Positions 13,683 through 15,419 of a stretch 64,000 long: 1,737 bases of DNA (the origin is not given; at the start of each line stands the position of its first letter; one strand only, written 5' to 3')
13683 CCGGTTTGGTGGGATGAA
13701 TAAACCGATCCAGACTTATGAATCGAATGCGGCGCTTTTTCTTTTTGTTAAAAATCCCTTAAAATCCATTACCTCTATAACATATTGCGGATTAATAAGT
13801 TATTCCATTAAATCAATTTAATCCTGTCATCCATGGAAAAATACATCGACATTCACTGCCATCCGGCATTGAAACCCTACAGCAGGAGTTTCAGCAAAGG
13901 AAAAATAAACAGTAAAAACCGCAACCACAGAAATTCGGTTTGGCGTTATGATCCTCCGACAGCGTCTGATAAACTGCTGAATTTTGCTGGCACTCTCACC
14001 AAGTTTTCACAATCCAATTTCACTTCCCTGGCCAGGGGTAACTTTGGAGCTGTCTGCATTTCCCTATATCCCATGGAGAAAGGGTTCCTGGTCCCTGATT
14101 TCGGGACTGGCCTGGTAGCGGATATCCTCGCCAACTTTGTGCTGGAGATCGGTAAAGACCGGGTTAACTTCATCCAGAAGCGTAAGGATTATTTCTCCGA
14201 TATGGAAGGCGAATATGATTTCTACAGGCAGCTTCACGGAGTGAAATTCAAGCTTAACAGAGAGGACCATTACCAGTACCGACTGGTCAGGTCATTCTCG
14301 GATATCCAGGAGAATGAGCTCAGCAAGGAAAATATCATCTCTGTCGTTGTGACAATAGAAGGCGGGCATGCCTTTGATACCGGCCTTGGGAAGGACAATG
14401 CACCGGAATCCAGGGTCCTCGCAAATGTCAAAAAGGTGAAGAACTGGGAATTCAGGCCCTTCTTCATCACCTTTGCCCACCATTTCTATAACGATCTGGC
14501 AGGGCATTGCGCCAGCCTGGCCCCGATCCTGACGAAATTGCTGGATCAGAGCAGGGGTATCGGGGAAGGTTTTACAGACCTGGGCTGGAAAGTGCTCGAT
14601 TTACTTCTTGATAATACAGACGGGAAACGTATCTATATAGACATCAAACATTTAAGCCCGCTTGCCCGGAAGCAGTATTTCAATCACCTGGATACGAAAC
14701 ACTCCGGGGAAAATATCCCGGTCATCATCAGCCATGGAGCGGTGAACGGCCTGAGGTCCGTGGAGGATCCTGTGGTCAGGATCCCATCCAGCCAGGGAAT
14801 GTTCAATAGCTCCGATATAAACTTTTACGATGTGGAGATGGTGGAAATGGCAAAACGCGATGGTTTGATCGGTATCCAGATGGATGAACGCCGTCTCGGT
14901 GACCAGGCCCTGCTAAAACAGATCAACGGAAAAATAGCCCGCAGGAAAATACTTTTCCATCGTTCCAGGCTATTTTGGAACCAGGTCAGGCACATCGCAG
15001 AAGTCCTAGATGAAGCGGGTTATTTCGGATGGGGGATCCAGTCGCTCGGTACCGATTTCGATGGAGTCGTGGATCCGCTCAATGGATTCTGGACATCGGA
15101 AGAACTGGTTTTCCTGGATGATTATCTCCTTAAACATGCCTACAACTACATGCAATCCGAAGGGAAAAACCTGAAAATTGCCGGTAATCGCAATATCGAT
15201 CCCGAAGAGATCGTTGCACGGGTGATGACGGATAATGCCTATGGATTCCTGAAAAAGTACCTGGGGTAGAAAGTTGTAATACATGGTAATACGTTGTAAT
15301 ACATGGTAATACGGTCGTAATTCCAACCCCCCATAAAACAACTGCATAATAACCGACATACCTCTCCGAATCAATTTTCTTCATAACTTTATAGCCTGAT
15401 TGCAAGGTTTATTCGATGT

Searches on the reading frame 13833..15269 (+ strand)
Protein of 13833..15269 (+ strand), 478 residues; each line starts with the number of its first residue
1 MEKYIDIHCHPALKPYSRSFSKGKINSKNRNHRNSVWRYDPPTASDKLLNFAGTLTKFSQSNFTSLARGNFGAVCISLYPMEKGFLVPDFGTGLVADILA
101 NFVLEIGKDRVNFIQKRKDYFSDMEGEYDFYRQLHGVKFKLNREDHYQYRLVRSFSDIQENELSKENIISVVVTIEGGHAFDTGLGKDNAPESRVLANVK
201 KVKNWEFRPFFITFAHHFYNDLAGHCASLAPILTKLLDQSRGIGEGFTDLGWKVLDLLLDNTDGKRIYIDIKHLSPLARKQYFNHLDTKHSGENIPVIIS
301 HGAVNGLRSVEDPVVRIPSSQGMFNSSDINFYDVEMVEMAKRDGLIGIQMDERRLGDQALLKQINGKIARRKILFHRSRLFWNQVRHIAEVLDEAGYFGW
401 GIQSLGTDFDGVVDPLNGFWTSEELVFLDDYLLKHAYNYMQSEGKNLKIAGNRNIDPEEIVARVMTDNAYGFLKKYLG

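Call 30: search_protein_families(library=pfam, proteins=[window:13833-15269:+], max_evalue=0.001)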
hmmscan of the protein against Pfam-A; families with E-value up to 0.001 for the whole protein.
window:13833-15269:+ (478 aa): 1 family
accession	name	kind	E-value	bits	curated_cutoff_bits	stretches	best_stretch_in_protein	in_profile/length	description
PF01244.27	Peptidase_M19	-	2.5e-10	40.4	26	1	56-439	32-302/319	Membrane dipeptidase (Peptidase family M19)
